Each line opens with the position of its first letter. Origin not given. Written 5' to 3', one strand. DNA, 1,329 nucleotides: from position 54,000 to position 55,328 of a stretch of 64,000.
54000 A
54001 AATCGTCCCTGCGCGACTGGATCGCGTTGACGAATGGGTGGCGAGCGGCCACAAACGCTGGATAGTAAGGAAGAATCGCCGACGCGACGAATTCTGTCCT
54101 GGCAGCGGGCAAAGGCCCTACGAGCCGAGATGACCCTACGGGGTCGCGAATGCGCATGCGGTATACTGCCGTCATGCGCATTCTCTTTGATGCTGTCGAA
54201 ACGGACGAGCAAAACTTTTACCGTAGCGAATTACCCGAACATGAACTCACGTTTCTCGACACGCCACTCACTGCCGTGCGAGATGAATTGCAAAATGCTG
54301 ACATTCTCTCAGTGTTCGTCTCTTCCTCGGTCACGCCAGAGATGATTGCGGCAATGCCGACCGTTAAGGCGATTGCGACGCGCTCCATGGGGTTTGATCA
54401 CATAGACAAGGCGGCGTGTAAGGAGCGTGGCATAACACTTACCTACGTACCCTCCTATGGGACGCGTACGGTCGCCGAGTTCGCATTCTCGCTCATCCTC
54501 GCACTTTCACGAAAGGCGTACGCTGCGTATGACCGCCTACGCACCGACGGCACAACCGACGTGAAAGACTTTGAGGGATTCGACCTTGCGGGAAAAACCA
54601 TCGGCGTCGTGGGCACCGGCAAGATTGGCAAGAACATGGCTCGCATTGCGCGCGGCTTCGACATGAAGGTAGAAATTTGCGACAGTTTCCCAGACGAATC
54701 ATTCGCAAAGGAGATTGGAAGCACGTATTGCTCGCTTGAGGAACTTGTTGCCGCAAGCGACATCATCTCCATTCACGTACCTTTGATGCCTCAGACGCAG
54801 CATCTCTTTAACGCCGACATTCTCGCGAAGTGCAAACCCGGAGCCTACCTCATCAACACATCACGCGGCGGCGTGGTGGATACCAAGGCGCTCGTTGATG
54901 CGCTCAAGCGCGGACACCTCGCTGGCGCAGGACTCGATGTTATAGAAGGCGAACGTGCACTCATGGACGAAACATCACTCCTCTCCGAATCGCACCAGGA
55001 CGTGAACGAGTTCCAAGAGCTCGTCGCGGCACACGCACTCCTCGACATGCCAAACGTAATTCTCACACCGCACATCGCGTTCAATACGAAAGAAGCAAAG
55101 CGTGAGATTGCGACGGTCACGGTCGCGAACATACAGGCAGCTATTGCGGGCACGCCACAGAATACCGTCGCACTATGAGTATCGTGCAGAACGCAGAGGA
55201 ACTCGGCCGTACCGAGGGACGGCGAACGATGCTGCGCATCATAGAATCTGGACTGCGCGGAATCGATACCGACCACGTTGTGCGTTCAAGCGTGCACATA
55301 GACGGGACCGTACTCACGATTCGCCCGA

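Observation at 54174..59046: Overlapping-gene operon converting hydroxypyruvate/glycerate to pyruvate, beside an archaeal-type cupin PGI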

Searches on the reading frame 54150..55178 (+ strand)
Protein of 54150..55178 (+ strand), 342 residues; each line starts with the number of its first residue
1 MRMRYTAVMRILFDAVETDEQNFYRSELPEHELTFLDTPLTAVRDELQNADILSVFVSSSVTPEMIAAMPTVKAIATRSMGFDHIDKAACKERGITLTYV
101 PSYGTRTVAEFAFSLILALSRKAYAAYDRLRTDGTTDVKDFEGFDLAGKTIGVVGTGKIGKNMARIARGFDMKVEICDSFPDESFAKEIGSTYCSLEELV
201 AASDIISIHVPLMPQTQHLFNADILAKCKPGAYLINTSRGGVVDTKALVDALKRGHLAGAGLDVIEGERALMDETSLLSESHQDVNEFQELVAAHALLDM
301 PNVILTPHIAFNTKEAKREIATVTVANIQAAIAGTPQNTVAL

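Call 3: search_protein_families(library=pfam, proteins=[window:54150-55178:+], max_evalue=0.01)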
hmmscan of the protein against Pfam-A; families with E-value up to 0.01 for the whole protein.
window:54150-55178:+ (342 aa): 8 families
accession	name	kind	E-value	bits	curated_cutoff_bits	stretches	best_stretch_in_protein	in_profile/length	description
PF02826.25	2-Hacid_dh_C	-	1.4e-58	197.6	25.1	1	113-310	1-178/178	D-isomer specific 2-hydroxyacid dehydrogenase, NAD binding domain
PF00389.36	2-Hacid_dh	-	6.8e-30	103.9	24.6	1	12-340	3-133/134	D-isomer specific 2-hydroxyacid dehydrogenase, catalytic domain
PF03446.21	NAD_binding_2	-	6.8e-10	39.6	21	1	150-257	1-112/161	NAD binding domain of 6-phosphogluconate dehydrogenase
PF07991.19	KARI_N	-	4e-06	27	20.6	1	146-235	2-92/165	Acetohydroxy acid isomeroreductase, NADPH-binding domain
PF22660.2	RS_preATP-grasp-like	-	0.0035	18.1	27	0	149-209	2-69/98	Ribonucleotide synthetase preATP-grasp domain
PF03807.23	F420_oxidored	-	0.0052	17.8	21.6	0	150-212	1-69/94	NADP oxidoreductase coenzyme F420-dependent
PF13478.12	XdhC_C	-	0.0061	17.5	29.7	0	153-253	3-66/125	XdhC Rossmann domain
PF01262.27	AlaDh_PNT_C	-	0.0086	16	23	0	151-245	31-138/214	Alanine dehydrogenase/PNT, C-terminal domain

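Call 4: search_protein_families(library=ncbifam, proteins=[window:54150-55178:+], max_evalue=0.01)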
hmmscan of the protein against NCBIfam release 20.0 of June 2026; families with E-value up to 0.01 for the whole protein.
window:54150-55178:+ (342 aa): 29 families (the best 25 are shown)
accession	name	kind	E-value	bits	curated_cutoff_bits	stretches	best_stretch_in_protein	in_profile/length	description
TIGR01327.1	PGDH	equivalog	4.6e-62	210.5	454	1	45-338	36-307/525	phosphoglycerate dehydrogenase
NF009714.1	PRK13243.1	equivalog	5.4e-62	210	455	2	37-273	33-275/332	glyoxylate reductase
NF005069.0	PRK06487.1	equivalog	9.8e-56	189.1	448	1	37-340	36-319/320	2-hydroxyacid dehydrogenase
NF000492.1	vanH_gen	exception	1.1e-54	185.6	540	1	50-327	43-306/312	D-lactate dehydrogenase VanH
NF005387.0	PRK06932.1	equivalog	7e-52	176.3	492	1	21-329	16-307/314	2-hydroxyacid dehydrogenase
NF011938.0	PRK15409.1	equivalog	2.2e-50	171.5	492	2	47-278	43-275/324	glyoxylate/hydroxypyruvate reductase GhrB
NF008759.0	PRK11790.1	equivalog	3.5e-49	167.6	404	1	42-326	47-311/410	phosphoglycerate dehydrogenase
NF006374.0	PRK08605.1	subfamily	3.5e-49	167.6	356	1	71-321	69-311/332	D-lactate dehydrogenase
NF000371.1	vanH_Agroup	exception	1.8e-47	162.1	700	1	56-327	54-311/322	VanH-A/VanH-Pt family D-lactate dehydrogenase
NF005750.0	PRK07574.1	equivalog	2.7e-45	155.1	329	1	41-264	82-310/386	NAD-dependent formate dehydrogenase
NF001309.0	PRK00257.1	equivalog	8.6e-45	153.3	434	1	44-270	32-239/379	4-phosphoerythronate dehydrogenase PdxB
NF006263.0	PRK08410.1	equivalog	3.2e-44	151.6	389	1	45-333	38-308/311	D-2-hydroxyacid dehydrogenase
NF000128.1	vanH-Sc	exception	1.1e-43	149.6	650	1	18-323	28-322/337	D-lactate dehydrogenase VanH-Sc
NF009127.0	PRK12480.1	equivalog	1.1e-41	143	579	1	71-323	69-311/330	D-lactate dehydrogenase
NF000112.1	vanH-Amyco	exception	2.2e-40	139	625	1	59-323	81-331/348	VanH-AOV family D-lactate dehydrogenase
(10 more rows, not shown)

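Call 26: search_solved_structures(query=window:54174-55178:+, max_evalue=1e-20, show_alignments=2)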
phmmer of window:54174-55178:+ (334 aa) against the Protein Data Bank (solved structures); distinct sequences matched with E-value up to 1e-20: 140 (the best 60 are shown).
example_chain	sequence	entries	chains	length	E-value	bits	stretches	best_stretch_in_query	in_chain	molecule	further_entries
3kb6_A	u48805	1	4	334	4.9e-63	216.2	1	1-327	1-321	D-lactate dehydrogenase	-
5z20_A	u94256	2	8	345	3.8e-61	209.9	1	1-332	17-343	D-lactate dehydrogenase (Fermentative)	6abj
4zgs_A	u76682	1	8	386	5.2e-56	193.1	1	27-328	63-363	Putative D-lactate dehydrogenase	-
1wwk_A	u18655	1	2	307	2e-54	187.9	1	44-261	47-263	phosphoglycerate dehydrogenase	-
8i5z_A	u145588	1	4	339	3.6e-53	183.8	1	2-320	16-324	D-isomer specific 2-hydroxyacid dehydrogenase NAD-binding protein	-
5z21_A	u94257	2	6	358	4.5e-52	180.2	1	3-328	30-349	D-lactate dehydrogenase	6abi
5z1z_A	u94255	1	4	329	1.3e-50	175.4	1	23-322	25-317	D-isomer specific 2-hydroxyacid dehydrogenase NAD-binding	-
3wx0_A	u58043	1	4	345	1.5e-50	175.1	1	23-322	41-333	D-isomer specific 2-hydroxyacid dehydrogenase NAD-binding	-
4cuj_A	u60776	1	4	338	2.1e-50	174.7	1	23-322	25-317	D-LACTATE DEHYDROGENASE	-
4cuk_A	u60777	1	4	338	2.1e-50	174.7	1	23-322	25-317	D-LACTATE DEHYDROGENASE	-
5aov_A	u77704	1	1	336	5.9e-46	160.1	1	30-261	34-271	GLYOXYLATE REDUCTASE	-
5tx7_A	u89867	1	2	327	1.9e-45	158.4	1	48-265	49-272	D-isomer specific 2-hydroxyacid dehydrogenase family protein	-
6bii_A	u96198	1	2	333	3.6e-44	154.2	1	18-265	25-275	Glyoxylate reductase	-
3ddn_A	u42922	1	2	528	7.1e-44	153.2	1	39-261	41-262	D-3-phosphoglycerate dehydrogenase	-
1ygy_A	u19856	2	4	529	7.1e-44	153.2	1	39-261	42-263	D-3-phosphoglycerate dehydrogenase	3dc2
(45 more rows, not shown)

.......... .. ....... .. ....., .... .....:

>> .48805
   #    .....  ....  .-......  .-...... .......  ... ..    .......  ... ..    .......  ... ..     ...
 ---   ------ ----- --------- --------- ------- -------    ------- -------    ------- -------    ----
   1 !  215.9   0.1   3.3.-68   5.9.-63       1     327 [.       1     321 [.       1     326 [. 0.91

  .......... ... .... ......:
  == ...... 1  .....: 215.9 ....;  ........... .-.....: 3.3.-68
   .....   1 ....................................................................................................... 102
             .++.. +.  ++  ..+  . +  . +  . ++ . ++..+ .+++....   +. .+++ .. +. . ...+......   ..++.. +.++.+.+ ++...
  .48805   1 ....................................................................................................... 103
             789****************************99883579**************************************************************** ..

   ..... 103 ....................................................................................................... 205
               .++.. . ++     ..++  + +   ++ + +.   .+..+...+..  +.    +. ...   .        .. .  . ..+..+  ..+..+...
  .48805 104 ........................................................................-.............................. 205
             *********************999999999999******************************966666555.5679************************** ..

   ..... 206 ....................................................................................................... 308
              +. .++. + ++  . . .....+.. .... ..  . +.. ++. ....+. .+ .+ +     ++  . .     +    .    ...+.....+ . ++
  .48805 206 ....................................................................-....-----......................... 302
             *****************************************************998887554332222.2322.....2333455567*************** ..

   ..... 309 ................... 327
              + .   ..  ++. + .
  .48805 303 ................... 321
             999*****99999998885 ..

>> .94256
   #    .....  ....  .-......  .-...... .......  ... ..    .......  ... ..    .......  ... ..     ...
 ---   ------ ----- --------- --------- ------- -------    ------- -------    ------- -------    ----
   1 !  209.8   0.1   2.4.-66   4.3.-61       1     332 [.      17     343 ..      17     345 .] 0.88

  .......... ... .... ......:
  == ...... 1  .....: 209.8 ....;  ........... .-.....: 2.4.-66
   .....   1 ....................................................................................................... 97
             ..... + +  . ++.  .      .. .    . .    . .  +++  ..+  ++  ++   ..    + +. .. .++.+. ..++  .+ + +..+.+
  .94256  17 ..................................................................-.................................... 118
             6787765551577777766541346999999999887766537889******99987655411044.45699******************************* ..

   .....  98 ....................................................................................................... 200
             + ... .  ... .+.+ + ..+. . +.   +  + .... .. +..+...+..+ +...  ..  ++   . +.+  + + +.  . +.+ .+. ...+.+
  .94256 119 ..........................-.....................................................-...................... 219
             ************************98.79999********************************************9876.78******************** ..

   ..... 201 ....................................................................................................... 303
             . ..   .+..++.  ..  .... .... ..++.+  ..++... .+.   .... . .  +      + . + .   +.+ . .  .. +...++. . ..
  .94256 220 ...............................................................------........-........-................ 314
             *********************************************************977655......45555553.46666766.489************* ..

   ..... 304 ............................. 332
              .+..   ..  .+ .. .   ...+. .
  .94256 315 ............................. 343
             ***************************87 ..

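Call 33: list_cluster_members(proteins=[P0001, P0121, window:54174-55178:+, window:55175-56464:+, window:56461-57675:+])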
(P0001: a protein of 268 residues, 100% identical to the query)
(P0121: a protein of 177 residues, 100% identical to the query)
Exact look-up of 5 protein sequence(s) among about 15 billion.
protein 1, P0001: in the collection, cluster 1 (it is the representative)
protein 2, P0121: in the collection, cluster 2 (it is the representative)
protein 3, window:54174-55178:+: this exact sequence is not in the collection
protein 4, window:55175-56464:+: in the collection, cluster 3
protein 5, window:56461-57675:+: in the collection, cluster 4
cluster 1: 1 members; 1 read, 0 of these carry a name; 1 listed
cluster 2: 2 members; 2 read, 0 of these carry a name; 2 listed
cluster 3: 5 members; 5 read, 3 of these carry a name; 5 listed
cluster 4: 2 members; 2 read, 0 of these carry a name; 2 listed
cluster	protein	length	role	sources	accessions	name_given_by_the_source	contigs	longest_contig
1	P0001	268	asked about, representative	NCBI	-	-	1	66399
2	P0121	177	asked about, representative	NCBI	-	-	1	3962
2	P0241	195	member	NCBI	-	-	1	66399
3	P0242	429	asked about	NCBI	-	-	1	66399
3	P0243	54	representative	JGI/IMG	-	ABC-type antimicrobial peptide transport system permease subunit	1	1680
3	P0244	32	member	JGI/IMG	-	ABC-type lipoprotein release transport system permease subunit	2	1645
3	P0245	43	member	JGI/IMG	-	ABC-type lipoprotein release transport system permease subunit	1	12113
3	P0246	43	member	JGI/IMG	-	-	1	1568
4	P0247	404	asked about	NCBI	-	-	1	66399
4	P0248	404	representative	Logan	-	-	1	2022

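Call 63: find_homologous_proteins(query=window:54174-55178:+, max_evalue=1e-20)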
Query window:54174-55178:+ (334 aa): 6608 proteins with E <= 1e-20 among 8000 candidates; the best 120 are listed.
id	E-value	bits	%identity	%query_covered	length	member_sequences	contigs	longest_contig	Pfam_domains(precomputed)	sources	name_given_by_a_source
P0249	1.2e-214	729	100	100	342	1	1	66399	PF03446.22,PF00389.37,PF02826.26,PF07991.19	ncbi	-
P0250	5.9e-166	569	77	99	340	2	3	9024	PF03446.22,PF00389.37,PF02826.26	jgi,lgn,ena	-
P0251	5.1e-164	563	77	99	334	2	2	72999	PF03446.22,PF00389.37,PF02826.26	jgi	jgi:D-lactate dehydrogenase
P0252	7.8e-158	542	74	99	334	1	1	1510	PF03446.22,PF00389.37,PF02826.26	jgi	jgi:D-lactate dehydrogenase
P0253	5.0e-154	530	71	99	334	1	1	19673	PF03446.22,PF00389.37,PF02826.26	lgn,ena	-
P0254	4.4e-152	523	70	99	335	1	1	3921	PF03446.22,PF00389.37,PF02826.26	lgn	-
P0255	2.9e-149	514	70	100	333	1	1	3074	PF03446.22,PF00389.37,PF02826.26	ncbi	-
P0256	1.2e-140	486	67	99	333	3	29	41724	PF03446.22,PF00389.37,PF02826.26,PF07991.19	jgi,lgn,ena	jgi:D-lactate dehydrogenase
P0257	7.0e-136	470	65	99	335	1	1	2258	PF03446.22,PF00389.37,PF02826.26,PF01262.28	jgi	jgi:D-lactate dehydrogenase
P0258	3.1e-134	465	64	99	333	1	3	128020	PF03446.22,PF00389.37,PF02826.26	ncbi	-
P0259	4.6e-134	464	66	100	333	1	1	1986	PF03446.22,PF00389.37,PF02826.26,PF01262.28,PF03807.24,PF07991.19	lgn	-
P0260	8.5e-134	463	65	99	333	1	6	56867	PF03446.22,PF00389.37,PF02826.26,PF01262.28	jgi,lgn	jgi:D-lactate dehydrogenase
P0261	9.1e-134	463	64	100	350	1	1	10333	PF03446.22,PF00389.37,PF02826.26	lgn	-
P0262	9.8e-134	463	66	99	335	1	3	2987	PF03446.22,PF00389.37,PF02826.26,PF07991.19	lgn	-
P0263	1.5e-133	463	66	99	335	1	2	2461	PF03446.22,PF00389.37,PF02826.26,PF07991.19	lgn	-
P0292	7.3e-126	437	61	100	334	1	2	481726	PF03446.22,PF00389.37,PF02826.26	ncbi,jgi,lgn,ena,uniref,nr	ncbi:hydroxyacid dehydrogenase [Candidatus Kaiserbacteria bacterium CG10_big_fil_rev_8_21_14_0_10_51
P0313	3.8e-107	376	54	100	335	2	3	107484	PF00670.28,PF03446.22,PF00389.37,PF02826.26,PF01262.28,PF07991.19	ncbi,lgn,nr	ncbi:hydroxyacid dehydrogenase [Candidatus Nomurabacteria bacterium]|nr:hydroxyacid dehydrogenase [C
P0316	2.3e-106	373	55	99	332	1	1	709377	PF03446.22,PF00389.37,PF02826.26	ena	-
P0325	1.3e-104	368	53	99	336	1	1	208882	PF03446.22,PF00389.37,PF02826.26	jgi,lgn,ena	-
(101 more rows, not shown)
